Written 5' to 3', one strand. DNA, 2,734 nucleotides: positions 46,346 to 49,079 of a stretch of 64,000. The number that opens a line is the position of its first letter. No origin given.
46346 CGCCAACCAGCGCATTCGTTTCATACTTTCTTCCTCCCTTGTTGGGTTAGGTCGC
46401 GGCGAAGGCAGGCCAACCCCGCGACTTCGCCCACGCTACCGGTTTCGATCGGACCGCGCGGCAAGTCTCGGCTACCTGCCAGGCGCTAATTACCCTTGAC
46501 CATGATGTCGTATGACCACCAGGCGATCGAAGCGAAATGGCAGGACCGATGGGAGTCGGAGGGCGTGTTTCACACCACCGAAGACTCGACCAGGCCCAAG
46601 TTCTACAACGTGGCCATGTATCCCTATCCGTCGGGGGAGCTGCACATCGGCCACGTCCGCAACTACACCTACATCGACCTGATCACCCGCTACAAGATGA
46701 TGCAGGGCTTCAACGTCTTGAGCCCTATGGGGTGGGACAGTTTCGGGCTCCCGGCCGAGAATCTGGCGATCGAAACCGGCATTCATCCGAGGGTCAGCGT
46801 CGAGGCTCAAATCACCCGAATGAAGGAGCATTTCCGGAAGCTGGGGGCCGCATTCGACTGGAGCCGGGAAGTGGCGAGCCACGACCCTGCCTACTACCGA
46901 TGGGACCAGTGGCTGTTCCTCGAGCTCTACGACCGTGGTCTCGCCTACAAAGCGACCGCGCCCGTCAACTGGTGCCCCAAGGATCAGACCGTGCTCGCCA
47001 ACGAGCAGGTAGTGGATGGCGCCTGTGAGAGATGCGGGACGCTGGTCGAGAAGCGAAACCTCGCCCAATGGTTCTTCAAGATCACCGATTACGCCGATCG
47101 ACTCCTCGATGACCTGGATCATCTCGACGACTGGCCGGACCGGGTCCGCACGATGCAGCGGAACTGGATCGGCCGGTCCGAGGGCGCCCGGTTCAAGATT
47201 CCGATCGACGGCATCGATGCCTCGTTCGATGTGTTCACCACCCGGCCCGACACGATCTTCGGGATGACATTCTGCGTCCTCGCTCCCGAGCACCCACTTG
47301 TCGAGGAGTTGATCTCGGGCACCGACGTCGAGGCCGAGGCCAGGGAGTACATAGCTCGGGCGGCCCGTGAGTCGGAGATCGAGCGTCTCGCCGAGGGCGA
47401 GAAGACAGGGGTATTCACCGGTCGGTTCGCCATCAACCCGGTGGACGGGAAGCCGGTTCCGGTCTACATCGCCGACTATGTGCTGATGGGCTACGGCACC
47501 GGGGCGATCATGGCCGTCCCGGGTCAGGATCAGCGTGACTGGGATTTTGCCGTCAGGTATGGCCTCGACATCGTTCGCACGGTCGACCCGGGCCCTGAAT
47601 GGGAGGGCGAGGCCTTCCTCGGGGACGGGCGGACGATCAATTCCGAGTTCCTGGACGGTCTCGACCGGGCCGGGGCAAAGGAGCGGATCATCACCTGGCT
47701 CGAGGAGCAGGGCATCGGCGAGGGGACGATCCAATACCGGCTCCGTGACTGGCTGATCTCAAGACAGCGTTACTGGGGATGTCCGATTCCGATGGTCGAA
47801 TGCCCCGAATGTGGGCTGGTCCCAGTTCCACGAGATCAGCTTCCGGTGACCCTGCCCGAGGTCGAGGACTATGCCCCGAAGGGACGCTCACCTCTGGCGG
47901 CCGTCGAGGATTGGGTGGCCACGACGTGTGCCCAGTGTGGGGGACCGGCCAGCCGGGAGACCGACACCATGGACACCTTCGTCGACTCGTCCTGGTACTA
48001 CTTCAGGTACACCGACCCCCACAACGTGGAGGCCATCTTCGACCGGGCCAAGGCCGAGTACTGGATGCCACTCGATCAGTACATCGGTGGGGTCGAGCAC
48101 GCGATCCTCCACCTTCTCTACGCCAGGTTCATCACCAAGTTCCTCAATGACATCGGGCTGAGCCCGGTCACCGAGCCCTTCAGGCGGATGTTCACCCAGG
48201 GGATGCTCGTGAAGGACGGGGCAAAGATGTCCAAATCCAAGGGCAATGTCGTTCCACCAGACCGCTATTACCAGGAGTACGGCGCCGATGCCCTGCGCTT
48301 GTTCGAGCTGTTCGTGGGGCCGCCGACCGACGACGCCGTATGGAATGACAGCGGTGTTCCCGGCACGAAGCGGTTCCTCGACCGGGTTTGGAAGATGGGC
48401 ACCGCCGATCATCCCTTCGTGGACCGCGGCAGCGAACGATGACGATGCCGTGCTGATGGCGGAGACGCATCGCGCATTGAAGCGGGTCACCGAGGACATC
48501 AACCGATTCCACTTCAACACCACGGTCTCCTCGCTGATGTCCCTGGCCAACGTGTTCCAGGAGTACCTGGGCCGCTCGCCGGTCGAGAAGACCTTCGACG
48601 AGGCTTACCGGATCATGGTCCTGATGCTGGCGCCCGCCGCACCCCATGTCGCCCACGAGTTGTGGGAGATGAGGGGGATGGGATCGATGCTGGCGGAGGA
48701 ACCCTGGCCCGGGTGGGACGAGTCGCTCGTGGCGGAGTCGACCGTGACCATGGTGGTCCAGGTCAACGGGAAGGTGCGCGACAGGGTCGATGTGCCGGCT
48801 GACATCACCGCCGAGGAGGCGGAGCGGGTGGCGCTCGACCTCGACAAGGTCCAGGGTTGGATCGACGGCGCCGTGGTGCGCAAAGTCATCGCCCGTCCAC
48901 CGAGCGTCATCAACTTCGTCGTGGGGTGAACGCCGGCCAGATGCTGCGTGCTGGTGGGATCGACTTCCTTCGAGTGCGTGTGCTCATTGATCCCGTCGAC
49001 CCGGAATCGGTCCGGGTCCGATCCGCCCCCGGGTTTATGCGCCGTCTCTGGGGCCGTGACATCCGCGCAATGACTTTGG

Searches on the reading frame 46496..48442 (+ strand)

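Call 64: search_protein_families(library=pfam, proteins=[window:46496-48442:+], max_evalue=0.001)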
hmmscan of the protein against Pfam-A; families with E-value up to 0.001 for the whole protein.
window:46496-48442:+ (648 aa): 4 families
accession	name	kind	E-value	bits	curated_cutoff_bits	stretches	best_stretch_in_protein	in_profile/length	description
PF13603.12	tRNA-synt_1_2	-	2.3e-60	203.7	25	1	222-403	1-185/185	Leucyl-tRNA synthetase, editing domain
PF00133.28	tRNA-synt_1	-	3.6e-51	174.6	22.7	2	14-225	1-225/414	tRNA synthetases class I (I, L, M and V)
PF09334.17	tRNA-synt_1g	-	2.6e-31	109.2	20.1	2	42-182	7-144/391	tRNA synthetases class I (M)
PF01406.26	tRNA-synt_1e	-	9.5e-05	22.3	27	0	565-603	241-279/301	tRNA synthetases class I (C) catalytic domain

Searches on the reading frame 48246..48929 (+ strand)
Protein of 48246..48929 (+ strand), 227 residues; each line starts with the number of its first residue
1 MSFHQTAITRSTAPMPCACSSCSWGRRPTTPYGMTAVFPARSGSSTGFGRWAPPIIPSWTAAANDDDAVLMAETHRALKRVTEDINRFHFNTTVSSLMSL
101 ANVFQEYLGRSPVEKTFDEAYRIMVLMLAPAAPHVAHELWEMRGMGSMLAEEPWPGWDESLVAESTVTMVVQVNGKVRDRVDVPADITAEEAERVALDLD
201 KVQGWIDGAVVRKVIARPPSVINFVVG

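Call 64: search_protein_families(library=pfam, proteins=[window:48246-48929:+], max_evalue=0.001)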
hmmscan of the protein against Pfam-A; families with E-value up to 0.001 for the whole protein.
window:48246-48929:+ (227 aa): 1 family
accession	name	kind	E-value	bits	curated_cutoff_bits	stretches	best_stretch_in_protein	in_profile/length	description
PF08264.19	Anticodon_1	-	2.2e-20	73.5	25.1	1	67-190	1-145/148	Anticodon-binding domain of tRNA ligase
